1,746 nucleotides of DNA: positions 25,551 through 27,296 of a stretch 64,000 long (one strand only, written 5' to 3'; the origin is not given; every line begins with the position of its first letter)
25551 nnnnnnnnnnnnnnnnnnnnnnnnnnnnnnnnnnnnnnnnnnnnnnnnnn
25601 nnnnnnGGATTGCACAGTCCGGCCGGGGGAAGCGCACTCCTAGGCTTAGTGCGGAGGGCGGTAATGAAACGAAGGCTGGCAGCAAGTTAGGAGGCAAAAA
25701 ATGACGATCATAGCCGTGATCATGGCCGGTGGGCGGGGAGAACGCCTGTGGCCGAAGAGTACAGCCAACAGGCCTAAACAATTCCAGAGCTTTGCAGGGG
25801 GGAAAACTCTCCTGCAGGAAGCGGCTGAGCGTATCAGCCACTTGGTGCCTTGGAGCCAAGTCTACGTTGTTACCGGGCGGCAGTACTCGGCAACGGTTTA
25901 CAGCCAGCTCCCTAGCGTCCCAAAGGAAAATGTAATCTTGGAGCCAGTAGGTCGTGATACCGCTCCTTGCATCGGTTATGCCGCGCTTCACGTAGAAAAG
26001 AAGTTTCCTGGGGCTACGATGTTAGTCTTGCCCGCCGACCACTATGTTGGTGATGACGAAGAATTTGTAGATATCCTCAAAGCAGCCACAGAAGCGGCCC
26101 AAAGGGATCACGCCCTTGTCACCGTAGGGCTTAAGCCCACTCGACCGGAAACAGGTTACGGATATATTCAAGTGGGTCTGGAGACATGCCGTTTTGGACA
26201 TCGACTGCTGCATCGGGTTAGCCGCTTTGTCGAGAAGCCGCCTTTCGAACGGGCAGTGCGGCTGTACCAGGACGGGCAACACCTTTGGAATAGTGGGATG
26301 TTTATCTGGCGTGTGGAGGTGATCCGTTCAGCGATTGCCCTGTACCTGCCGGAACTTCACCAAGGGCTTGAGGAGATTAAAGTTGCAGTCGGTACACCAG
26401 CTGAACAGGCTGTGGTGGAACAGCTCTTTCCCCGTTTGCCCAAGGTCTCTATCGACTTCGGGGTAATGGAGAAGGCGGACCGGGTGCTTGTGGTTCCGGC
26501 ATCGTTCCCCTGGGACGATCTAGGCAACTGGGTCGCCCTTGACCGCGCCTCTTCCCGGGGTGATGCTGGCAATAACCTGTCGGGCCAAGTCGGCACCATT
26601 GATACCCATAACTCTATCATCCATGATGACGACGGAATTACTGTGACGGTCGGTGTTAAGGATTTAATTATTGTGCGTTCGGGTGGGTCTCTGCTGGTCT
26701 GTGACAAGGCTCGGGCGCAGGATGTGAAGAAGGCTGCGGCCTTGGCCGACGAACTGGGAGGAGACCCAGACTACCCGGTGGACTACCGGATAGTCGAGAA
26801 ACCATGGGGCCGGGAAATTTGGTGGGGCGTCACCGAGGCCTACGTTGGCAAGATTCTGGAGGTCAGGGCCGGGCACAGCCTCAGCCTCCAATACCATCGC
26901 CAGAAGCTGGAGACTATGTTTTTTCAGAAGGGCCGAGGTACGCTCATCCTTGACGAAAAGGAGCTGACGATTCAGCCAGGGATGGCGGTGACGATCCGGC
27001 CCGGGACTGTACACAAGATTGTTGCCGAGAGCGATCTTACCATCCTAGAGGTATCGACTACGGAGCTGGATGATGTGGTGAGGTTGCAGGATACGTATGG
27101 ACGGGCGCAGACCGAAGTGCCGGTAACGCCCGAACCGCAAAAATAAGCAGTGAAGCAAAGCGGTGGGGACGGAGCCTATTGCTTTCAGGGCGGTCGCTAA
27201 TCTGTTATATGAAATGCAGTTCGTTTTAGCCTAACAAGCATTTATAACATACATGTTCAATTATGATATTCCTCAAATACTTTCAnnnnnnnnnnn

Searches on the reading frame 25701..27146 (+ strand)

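Call 6: search_protein_families(library=pfam, proteins=[window:25701-27146:+], max_evalue=0.001)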
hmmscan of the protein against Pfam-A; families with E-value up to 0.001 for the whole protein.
window:25701-27146:+ (481 aa): 7 families
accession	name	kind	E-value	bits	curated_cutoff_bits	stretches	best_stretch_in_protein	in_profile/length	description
PF00483.29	NTP_transferase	-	8.4e-37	127.5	21.2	1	5-284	2-239/245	Nucleotidyl transferase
PF22640.1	ManC_GMP_beta-helix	-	1.7e-12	47.5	27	1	299-344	5-50/55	MannoseP isomerase/GMP-like beta-helix domain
PF07883.17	Cupin_2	-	1.9e-09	37.6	27.2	1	387-448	4-66/70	Cupin domain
PF12804.13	NTP_transf_3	-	1.8e-08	35.2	27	1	5-131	1-113/160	MobA-like NTP transferase domain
PF01050.24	MannoseP_isomer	-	1.4e-07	32.1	23.6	1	363-464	10-116/116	Mannose-6-phosphate isomerase C-terminal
PF07385.18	Lyx_isomer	-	0.00016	21.4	20.8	0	420-457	154-192/222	D-lyxose isomerase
PF02311.25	AraC_binding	-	0.00071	19.8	21.1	0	406-461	27-86/135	AraC-like ligand binding domain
